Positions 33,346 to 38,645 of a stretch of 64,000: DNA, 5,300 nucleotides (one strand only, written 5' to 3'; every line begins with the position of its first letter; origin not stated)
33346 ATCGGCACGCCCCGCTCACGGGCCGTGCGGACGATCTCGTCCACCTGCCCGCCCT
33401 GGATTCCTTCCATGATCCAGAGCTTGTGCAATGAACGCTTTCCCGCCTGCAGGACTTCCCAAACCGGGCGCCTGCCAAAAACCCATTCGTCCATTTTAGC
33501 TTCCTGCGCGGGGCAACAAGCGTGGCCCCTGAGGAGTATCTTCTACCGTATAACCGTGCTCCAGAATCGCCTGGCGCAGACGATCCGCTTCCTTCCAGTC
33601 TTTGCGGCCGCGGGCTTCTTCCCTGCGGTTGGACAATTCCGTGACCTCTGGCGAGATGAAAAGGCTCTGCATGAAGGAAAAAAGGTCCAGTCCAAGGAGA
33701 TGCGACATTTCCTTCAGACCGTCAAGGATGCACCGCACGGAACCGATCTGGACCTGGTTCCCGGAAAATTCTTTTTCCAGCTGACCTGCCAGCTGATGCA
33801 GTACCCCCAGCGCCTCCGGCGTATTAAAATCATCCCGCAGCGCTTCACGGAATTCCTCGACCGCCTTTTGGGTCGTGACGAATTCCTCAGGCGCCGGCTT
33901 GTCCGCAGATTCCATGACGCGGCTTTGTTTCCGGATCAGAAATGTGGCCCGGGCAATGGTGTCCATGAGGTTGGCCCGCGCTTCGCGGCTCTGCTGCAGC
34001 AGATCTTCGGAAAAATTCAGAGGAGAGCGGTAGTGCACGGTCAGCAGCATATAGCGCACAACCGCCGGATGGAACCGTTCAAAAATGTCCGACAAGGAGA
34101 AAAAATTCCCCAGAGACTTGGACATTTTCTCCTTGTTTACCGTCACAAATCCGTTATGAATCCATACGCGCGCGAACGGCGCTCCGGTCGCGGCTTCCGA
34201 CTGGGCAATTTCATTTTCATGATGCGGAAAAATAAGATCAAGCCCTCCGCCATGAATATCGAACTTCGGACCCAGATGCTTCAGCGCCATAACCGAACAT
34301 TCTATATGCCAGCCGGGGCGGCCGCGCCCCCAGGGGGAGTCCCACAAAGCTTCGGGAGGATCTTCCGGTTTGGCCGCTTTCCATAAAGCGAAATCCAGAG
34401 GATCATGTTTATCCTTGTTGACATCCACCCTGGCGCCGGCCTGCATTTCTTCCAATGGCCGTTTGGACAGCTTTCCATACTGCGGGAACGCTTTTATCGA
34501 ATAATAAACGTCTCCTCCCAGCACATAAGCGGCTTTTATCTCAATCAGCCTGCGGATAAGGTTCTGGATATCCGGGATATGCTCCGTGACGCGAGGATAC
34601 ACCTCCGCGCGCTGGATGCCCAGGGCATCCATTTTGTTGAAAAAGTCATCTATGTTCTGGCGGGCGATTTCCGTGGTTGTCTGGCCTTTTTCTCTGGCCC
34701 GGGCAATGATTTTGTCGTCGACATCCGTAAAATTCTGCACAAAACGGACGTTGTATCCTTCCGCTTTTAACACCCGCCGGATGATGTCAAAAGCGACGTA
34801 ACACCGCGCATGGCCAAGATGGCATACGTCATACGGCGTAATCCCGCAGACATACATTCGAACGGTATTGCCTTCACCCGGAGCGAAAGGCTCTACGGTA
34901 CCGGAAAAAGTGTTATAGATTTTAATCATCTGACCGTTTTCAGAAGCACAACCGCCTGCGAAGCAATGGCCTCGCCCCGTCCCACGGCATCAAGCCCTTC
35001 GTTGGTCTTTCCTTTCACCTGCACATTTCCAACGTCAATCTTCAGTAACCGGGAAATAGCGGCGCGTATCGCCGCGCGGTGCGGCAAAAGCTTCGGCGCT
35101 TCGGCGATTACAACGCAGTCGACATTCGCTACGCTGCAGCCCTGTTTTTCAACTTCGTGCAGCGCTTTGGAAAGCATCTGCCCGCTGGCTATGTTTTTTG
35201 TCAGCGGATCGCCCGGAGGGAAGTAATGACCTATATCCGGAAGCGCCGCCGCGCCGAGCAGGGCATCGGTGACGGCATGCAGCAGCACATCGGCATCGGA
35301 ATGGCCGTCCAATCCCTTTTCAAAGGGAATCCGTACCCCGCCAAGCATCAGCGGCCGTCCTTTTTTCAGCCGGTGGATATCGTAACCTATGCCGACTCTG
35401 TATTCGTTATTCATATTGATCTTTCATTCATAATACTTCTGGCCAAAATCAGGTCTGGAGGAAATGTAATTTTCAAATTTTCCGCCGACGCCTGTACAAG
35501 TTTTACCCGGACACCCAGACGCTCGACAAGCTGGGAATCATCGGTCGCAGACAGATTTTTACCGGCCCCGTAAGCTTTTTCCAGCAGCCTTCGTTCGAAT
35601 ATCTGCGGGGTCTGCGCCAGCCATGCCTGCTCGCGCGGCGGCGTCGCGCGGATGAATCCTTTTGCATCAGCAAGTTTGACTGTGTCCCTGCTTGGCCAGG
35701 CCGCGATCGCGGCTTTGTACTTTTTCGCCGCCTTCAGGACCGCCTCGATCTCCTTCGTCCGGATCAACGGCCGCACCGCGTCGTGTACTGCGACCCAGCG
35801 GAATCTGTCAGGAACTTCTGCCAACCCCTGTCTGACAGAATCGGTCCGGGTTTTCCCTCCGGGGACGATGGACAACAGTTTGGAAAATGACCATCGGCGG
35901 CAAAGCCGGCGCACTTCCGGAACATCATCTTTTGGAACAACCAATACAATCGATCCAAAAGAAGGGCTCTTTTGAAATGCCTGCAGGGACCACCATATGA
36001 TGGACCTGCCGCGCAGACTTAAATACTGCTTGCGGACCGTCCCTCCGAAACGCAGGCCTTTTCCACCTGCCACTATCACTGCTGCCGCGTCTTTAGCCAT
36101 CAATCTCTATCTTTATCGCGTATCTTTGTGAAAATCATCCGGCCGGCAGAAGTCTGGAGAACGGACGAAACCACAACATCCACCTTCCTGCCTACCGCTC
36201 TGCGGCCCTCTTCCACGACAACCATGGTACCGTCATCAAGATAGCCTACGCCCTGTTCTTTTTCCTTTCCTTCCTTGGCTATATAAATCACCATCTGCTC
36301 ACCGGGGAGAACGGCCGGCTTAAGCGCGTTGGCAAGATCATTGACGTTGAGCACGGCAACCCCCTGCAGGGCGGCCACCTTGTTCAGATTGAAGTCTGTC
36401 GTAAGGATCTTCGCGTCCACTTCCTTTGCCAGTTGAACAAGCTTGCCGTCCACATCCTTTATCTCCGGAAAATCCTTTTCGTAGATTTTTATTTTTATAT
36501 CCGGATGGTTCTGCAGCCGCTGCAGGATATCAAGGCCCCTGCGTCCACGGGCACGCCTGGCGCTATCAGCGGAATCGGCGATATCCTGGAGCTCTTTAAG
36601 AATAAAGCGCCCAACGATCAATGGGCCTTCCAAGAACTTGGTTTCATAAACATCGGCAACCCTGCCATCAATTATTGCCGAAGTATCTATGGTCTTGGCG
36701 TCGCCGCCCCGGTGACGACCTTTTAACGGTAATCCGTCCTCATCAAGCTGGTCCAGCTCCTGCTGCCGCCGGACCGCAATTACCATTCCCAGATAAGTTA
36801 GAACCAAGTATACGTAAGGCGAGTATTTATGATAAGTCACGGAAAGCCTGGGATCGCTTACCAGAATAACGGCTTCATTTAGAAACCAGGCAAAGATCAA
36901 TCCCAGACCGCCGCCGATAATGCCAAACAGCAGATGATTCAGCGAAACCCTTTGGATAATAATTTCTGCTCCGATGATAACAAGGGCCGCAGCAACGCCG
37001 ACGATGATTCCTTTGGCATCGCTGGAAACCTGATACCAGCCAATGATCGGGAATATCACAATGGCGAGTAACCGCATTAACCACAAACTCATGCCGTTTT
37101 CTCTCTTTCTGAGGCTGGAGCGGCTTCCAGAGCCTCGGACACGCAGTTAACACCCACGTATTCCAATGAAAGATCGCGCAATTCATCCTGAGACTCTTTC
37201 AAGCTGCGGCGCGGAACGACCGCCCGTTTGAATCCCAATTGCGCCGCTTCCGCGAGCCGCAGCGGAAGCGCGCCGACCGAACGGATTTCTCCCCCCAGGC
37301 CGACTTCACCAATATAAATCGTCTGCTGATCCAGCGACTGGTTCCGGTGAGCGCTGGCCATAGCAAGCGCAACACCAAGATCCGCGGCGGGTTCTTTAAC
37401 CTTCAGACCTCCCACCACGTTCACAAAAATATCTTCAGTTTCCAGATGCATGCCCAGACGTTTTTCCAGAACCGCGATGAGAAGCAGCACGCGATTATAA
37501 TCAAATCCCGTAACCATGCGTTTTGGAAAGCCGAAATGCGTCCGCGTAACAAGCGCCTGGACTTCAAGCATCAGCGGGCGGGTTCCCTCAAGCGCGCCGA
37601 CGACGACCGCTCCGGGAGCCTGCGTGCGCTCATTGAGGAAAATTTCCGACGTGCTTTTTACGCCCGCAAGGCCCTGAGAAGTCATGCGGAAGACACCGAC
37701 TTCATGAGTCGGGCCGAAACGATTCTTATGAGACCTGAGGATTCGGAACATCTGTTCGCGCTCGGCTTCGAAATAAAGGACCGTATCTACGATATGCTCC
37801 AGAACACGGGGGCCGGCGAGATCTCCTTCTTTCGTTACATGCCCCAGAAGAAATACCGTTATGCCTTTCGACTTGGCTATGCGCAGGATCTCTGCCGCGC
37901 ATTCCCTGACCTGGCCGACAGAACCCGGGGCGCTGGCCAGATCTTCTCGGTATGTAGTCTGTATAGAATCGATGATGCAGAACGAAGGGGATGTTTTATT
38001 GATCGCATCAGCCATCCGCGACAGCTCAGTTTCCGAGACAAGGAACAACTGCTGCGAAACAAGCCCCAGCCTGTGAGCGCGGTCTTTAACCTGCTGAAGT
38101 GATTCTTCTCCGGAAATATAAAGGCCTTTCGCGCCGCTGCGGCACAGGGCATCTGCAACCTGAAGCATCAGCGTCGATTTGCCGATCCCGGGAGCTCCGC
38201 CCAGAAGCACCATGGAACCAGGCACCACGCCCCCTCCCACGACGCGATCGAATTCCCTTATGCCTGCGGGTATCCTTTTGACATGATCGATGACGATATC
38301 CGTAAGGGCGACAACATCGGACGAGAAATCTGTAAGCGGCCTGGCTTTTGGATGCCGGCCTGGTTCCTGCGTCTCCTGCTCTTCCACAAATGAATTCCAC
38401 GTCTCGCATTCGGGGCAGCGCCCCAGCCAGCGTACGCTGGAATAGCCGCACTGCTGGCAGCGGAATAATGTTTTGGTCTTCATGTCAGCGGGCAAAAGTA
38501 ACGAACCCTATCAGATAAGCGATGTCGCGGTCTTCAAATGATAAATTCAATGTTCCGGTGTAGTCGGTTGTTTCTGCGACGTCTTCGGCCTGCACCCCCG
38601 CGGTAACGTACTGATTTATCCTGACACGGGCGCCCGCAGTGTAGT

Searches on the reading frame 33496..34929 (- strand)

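Call 9: search_protein_families(library=pfam, proteins=[window:33496-34929:-], max_evalue=0.001)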
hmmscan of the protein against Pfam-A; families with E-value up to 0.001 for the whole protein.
window:33496-34929:- (477 aa): 6 families
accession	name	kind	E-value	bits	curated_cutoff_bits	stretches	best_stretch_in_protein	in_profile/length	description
PF01406.26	tRNA-synt_1e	-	3.4e-130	434.3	27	1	16-315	3-300/301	tRNA synthetases class I (C) catalytic domain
PF09334.17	tRNA-synt_1g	-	1.8e-14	53.7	20.1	2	34-115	12-92/391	tRNA synthetases class I (M)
PF09190.17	DALR_2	-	6.6e-12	46.2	22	1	359-416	1-56/57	DALR domain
PF01921.24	tRNA-synt_1f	-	3.1e-08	33.4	27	1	263-315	276-329/360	tRNA synthetases class I (K)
PF23493.1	CysS_C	-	6.5e-07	29.8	23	1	426-467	5-46/51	Cysteinyl-tRNA ligase anticodon binding domain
PF00133.28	tRNA-synt_1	-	6e-06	25.7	22.7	1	224-306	330-413/414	tRNA synthetases class I (I, L, M and V)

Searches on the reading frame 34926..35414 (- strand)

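Call 9: search_protein_families(library=pfam, proteins=[window:34926-35414:-], max_evalue=0.001)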
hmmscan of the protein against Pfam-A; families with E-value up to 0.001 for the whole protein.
window:34926-35414:- (162 aa): 1 family
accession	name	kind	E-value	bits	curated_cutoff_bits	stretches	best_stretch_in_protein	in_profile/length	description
PF02542.21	YgbB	-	4e-62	209.6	26.7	1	5-158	1-154/155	YgbB family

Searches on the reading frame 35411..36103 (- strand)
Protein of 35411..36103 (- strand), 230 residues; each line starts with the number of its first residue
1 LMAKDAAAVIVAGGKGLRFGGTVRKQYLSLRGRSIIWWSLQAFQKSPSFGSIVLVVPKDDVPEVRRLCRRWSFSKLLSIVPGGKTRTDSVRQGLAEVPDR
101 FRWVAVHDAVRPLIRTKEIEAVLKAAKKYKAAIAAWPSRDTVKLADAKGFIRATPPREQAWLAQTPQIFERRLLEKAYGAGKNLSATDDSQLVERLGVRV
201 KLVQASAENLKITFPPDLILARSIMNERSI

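Call 9: search_protein_families(library=pfam, proteins=[window:35411-36103:-], max_evalue=0.001)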
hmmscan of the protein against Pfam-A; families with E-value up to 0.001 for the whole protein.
window:35411-36103:- (230 aa): 3 families
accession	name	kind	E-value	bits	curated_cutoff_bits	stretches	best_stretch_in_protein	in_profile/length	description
PF01128.25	IspD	-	3.1e-60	204.1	27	1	7-226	2-220/221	2-C-methyl-D-erythritol 4-phosphate cytidylyltransferase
PF12804.13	NTP_transf_3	-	7e-14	52.7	27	1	8-175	1-139/160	MobA-like NTP transferase domain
PF20102.4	DUF6492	-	9.5e-05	22.1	22.9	1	34-80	25-70/291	Family of unknown function (DUF6492)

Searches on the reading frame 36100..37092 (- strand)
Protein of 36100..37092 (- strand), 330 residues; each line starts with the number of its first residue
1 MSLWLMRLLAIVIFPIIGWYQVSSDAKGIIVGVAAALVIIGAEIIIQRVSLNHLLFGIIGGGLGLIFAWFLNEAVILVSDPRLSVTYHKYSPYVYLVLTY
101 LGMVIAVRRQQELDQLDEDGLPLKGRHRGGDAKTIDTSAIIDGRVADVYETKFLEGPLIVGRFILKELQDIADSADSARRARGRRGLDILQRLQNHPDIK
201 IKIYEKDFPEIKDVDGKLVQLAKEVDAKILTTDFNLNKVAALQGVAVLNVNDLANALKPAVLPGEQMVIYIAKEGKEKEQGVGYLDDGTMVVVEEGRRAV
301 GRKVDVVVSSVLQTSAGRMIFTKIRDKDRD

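Call 9: search_protein_families(library=pfam, proteins=[window:36100-37092:-], max_evalue=0.001)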
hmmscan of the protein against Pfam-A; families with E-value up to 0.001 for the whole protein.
window:36100-37092:- (330 aa): 1 family
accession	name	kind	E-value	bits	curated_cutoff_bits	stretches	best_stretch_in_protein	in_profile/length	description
PF01938.26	TRAM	-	0.00047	20.4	21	0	264-314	5-54/61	TRAM domain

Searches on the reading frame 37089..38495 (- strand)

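Call 9: search_protein_families(library=pfam, proteins=[window:37089-38495:-], max_evalue=0.001)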
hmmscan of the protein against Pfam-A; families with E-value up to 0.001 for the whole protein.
window:37089-38495:- (468 aa): 11 families
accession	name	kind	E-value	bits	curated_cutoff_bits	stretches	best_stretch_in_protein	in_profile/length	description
PF06745.19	ATPase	-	2.4e-19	70.1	26.6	2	75-149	1-76/231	KaiC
PF13481.12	AAA_25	-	2.5e-16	60.3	27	1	73-225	13-195/195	AAA domain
PF18073.7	Zn_ribbon_LapB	-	8.2e-12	45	25.7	1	11-38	1-28/28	Rubredoxin metal binding domain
PF13541.12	ChlI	-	5e-09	36.5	27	1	347-429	36-119/121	Subunit ChlI of Mg-chelatase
PF03796.21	DnaB_C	-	4.1e-06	26.8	27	1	75-178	2-109/255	DnaB-like helicase C terminal domain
PF05362.19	Lon_C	-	1.1e-05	25.5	21.1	1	351-457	91-200/205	Lon protease (S16) C-terminal proteolytic domain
PF13191.12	AAA_16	-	3.3e-05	24.9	32.6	1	83-166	17-99/167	AAA ATPase domain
PF25199.1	nSTAND_NTPase5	-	0.00036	20.8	34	1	94-154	42-102/145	Novel STAND NTPase 5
PF02702.23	KdpD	-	0.0005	20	26.1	1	96-185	7-98/210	Osmosensitive K+ channel His kinase sensor domain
PF13401.12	AAA_22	-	0.00065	20.5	27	0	94-219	6-123/130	AAA domain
PF00004.35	AAA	-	0.00073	20.4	21.2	0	96-198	1-83/131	ATPase family associated with various cellular activities (AAA)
